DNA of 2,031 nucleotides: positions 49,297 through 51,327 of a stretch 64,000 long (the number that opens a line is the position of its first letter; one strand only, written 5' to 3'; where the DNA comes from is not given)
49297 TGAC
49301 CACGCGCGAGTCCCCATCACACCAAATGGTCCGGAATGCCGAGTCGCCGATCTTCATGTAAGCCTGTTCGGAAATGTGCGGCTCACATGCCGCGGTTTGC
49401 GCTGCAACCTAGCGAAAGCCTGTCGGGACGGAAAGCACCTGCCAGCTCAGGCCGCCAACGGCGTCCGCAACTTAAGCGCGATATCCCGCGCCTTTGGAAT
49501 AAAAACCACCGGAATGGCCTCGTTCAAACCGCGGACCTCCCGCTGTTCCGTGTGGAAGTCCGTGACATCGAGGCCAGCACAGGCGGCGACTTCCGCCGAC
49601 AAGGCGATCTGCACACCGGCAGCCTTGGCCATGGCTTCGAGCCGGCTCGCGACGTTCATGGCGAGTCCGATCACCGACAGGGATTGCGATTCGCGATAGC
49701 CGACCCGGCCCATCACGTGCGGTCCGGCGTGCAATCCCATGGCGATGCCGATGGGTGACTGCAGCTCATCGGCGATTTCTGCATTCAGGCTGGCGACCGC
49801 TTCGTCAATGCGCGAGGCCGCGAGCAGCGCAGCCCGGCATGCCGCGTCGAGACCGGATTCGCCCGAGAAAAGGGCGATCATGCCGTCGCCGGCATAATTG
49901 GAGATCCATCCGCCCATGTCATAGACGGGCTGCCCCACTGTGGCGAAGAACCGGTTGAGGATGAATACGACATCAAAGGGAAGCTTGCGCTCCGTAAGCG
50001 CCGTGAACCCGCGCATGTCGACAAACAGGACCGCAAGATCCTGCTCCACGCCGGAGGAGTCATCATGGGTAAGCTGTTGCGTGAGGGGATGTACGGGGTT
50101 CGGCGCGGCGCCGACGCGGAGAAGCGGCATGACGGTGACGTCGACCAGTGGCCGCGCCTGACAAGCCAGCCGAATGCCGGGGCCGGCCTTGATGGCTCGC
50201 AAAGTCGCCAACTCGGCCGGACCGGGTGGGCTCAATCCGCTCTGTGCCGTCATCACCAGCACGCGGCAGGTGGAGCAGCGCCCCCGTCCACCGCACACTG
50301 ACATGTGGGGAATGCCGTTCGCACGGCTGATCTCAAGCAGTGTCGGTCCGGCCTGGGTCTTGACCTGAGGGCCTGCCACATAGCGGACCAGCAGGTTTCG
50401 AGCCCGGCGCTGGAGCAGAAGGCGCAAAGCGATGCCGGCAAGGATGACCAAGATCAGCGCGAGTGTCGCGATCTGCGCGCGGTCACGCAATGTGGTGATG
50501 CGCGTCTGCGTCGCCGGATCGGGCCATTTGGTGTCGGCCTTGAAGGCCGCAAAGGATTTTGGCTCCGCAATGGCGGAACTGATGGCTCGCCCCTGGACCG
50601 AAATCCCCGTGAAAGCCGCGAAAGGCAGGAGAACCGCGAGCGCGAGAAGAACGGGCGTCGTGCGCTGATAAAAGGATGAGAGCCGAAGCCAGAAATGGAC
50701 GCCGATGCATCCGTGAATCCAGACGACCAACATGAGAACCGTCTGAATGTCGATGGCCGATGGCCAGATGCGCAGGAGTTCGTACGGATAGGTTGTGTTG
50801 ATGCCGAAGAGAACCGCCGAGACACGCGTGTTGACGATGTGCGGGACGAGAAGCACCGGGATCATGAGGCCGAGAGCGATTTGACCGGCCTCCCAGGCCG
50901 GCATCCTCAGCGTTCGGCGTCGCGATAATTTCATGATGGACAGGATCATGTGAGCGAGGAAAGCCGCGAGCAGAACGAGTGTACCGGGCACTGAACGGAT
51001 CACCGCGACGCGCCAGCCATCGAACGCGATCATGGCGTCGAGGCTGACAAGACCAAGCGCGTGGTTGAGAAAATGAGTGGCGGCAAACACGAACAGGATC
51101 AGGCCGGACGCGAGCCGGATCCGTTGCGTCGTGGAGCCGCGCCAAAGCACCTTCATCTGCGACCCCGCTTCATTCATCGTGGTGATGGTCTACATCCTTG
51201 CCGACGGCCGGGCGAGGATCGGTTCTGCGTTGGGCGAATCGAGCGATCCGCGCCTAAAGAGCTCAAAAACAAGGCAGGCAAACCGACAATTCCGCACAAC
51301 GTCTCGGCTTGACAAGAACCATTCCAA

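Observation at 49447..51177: Membrane-embedded adenylate cyclase fused to a plant-type 2Fe-2S ferredoxin domain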

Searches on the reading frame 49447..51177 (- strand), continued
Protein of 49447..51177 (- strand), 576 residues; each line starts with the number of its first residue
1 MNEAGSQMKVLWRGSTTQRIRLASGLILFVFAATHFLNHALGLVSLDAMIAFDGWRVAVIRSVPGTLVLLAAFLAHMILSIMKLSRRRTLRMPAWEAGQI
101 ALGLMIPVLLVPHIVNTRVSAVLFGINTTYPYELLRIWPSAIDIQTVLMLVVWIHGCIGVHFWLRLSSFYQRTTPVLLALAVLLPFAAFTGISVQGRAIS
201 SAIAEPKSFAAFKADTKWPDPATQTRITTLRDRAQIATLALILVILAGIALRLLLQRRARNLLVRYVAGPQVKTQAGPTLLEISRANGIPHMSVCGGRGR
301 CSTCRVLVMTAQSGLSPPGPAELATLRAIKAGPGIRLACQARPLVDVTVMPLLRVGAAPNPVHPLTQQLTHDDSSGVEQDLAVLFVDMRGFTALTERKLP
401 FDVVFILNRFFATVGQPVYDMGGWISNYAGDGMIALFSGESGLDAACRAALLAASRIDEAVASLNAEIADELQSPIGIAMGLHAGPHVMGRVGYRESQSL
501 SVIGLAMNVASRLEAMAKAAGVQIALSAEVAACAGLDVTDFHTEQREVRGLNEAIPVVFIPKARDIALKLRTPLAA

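Call 68: find_encoding_contigs(protein=P0144, flank=5000, max_places=1)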
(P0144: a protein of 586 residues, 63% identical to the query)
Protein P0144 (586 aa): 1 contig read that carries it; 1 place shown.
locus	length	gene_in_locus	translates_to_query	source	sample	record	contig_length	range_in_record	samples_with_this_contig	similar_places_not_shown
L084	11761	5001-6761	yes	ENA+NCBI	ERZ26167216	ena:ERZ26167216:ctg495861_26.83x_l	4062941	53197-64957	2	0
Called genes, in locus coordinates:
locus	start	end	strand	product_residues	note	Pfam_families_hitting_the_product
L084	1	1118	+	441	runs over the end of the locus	PF07969:Amidohydro_3 (weak), PF01979:Amidohydro_1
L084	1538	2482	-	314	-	PF02737:3HCDH_N, PF00725:3HCDH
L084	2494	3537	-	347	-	PF02492:cobW, PF07683:CobW_C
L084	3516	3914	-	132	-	-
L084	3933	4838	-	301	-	PF01522:Polysacc_deac_1, PF10096:DUF2334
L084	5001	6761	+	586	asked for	PF00111:Fer2, PF00211:Guanylate_cyc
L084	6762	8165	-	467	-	PF01425:Amidase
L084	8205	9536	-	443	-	PF07690:MFS_1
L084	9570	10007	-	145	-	PF00903:Glyoxalase, PF22677:Ble-like_N (weak)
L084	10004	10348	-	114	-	PF01022:HTH_5 (weak), PF12840:HTH_20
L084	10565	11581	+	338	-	PF01244:Peptidase_M19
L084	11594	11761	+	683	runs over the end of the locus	PF05378:Hydant_A_N, PF01968:Hydantoinase_A, PF19278:Hydant_A_C (weak)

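Call 69: find_encoding_contigs(protein=P0145, flank=5000, max_places=1)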
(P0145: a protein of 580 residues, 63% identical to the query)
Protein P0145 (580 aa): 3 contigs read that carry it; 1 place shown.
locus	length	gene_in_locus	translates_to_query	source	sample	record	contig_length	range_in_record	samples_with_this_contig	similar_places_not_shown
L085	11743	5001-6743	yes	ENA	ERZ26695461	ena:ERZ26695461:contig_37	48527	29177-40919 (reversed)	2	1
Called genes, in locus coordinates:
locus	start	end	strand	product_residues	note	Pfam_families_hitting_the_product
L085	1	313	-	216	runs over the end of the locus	PF13412:HTH_24 (weak)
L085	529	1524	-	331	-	PF08240:ADH_N, PF00107:ADH_zinc_N, PF13602:ADH_zinc_N_2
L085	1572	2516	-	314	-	PF02737:3HCDH_N, PF00725:3HCDH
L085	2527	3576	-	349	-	PF02492:cobW, PF07683:CobW_C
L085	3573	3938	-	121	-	-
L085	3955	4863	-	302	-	PF01522:Polysacc_deac_1, PF10096:DUF2334 (weak)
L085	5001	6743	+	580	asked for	PF00111:Fer2, PF00211:Guanylate_cyc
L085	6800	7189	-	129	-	PF01850:PIN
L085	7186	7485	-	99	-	PF09957:VapB_antitoxin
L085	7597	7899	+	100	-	PF04014:MazE_antitoxin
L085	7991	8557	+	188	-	-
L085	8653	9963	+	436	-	PF13458:Peripla_BP_6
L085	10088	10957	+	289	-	PF02653:BPD_transp_2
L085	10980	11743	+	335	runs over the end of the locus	PF02653:BPD_transp_2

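Call 70: find_encoding_contigs(protein=P0002, flank=5000, max_places=1)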
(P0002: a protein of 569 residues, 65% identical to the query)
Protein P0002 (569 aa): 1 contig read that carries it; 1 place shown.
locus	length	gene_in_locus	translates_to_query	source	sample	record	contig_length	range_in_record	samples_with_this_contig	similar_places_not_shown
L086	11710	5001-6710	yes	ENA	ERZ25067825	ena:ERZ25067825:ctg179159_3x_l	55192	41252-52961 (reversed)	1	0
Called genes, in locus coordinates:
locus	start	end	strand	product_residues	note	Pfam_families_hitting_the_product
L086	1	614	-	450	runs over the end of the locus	PF01566:Nramp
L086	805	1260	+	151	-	PF01325:Fe_dep_repress, PF01047:MarR (weak), PF02742:Fe_dep_repr_C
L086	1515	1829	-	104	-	-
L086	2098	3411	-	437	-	PF01180:DHO_dh, PF01207:Dus (weak), PF13183:Fer4_8 (faint), PF00037:Fer4 (faint), PF12797:Fer4_2 (faint), PF12837:Fer4_6 (weak), PF14697:Fer4_21, PF12838:Fer4_7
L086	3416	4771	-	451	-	PF14691:Fer4_20, PF01262:AlaDh_PNT_C (faint), PF00070:Pyr_redox (weak), PF01266:DAO (weak), PF03486:HI0933_like (weak), PF07992:Pyr_redox_2, PF13450:NAD_binding_8, PF00070:Pyr_redox (weak), +4 more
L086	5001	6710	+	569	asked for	PF00111:Fer2, PF00211:Guanylate_cyc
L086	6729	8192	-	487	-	PF00171:Aldedh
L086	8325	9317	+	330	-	PF01471:PG_binding_1, PF03734:YkuD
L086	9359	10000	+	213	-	PF00857:Isochorismatase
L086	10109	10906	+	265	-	PF14023:Bestrophin-like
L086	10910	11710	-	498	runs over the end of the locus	PF10423:AMNp_N, PF01048:PNP_UDP_1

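Call 71: find_encoding_contigs(protein=P0006, flank=5000, max_places=1)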
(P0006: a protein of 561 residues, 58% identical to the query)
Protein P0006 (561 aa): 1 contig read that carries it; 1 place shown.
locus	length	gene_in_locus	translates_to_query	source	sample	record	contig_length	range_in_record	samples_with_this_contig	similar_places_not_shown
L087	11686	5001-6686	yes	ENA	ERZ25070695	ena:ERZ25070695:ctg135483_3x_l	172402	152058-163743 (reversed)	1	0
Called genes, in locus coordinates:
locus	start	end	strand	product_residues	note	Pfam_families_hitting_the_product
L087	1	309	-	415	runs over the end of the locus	PF04389:Peptidase_M28 (weak), PF01546:Peptidase_M20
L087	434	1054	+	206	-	PF00440:TetR_N, PF08362:TetR_C_3, PF17938:TetR_C_29 (faint)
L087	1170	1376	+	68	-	PF03459:TOBE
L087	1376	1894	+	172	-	-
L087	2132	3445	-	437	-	PF01180:DHO_dh, PF01207:Dus (weak), PF13183:Fer4_8 (faint), PF00037:Fer4 (faint), PF12797:Fer4_2 (faint), PF12837:Fer4_6 (weak), PF14697:Fer4_21, PF12838:Fer4_7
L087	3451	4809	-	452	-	PF14691:Fer4_20, PF01262:AlaDh_PNT_C (faint), PF02826:2-Hacid_dh_C (faint), PF03486:HI0933_like (faint), PF07992:Pyr_redox_2, PF01266:DAO (weak), PF13450:NAD_binding_8, PF00070:Pyr_redox (weak), +4 more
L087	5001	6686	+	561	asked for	PF00111:Fer2, PF00211:Guanylate_cyc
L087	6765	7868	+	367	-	PF01008:IF-2B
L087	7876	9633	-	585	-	PF00664:ABC_membrane, PF00005:ABC_tran, PF02463:SMC_N (weak)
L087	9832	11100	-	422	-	PF07690:MFS_1, PF12832:MFS_1_like, PF07690:MFS_1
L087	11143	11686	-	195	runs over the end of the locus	PF05239:PRC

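Call 72: find_encoding_contigs(protein=P0037, flank=5000, max_places=1)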
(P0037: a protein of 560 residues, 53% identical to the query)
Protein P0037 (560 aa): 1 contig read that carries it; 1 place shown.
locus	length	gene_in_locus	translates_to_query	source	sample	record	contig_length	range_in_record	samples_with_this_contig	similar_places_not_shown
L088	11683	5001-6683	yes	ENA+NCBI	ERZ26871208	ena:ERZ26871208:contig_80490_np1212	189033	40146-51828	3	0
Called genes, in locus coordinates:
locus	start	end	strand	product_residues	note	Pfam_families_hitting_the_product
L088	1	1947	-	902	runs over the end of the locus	PF00069:Pkinase, PF07714:PK_Tyr_Ser-Thr, PF03109:ABC1 (weak)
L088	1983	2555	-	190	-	-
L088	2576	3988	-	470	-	PF01546:Peptidase_M20, PF07687:M20_dimer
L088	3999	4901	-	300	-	PF00106:adh_short, PF08659:KR (weak), PF13561:adh_short_C2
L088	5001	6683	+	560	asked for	PF00111:Fer2 (weak), PF00211:Guanylate_cyc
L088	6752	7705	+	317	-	PF00291:PALP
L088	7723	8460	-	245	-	PF00072:Response_reg, PF00486:Trans_reg_C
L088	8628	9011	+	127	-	-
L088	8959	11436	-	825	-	PF13185:GAF_2 (weak), PF00989:PAS, PF13188:PAS_8 (weak), PF13426:PAS_9 (weak), PF08447:PAS_3, PF00512:HisKA, PF02518:HATPase_c, PF00072:Response_reg, +1 more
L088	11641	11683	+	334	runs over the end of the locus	PF00199:Catalase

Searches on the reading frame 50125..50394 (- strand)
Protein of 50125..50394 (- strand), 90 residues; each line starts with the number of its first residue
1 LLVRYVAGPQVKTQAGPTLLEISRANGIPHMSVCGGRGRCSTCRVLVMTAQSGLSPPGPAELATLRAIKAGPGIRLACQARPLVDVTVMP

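Call 64: search_solved_structures(query=window:50125-50394:-, max_evalue=1, show_alignments=2)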
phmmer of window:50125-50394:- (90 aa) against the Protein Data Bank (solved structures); distinct sequences matched with E-value up to 1: 35.
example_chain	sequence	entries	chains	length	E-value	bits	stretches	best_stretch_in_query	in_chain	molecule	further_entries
5ogx_A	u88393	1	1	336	8.7e-08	35.7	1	6-88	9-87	Cytochrome P450 reductase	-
9q36_A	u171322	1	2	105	4.3e-06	30.3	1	11-80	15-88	Terpredoxin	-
1b9r_A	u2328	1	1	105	1.2e-05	28.9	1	11-80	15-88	PROTEIN (TERPREDOXIN)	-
1e9m_A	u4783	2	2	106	5.8e-05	26.6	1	10-81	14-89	FERREDOXIN VI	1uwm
8a1t_F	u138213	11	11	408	5.9e-05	26.6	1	11-85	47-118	Na(+)-translocating NADH-quinone reductase subunit F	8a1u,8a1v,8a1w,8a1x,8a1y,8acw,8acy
7xk3_F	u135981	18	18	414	6.1e-05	26.6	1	11-85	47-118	Na(+)-translocating NADH-quinone reductase subunit F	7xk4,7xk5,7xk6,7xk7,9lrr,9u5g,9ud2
3hui_A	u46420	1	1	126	8.4e-05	26.1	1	11-81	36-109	Ferredoxin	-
9i2a_A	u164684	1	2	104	0.00017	25.1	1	12-84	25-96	Ferredoxin-4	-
1oqq_A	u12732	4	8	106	0.00034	24.2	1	14-80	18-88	Putidaredoxin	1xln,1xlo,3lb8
5uj5_A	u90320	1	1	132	0.00035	24.2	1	11-81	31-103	Adrenodoxin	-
6nbl_C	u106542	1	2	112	0.00037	24.1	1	13-80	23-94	Putidaredoxin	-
4jwu_C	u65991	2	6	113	0.00038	24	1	13-80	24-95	Putidaredoxin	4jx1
1put_A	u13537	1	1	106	0.00044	23.8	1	11-80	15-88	PUTIDAREDOXIN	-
1gpx_A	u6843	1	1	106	0.00046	23.8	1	14-80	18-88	PUTIDAREDOXIN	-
1oqr_A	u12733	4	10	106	0.00047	23.7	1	14-80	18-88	Putidaredoxin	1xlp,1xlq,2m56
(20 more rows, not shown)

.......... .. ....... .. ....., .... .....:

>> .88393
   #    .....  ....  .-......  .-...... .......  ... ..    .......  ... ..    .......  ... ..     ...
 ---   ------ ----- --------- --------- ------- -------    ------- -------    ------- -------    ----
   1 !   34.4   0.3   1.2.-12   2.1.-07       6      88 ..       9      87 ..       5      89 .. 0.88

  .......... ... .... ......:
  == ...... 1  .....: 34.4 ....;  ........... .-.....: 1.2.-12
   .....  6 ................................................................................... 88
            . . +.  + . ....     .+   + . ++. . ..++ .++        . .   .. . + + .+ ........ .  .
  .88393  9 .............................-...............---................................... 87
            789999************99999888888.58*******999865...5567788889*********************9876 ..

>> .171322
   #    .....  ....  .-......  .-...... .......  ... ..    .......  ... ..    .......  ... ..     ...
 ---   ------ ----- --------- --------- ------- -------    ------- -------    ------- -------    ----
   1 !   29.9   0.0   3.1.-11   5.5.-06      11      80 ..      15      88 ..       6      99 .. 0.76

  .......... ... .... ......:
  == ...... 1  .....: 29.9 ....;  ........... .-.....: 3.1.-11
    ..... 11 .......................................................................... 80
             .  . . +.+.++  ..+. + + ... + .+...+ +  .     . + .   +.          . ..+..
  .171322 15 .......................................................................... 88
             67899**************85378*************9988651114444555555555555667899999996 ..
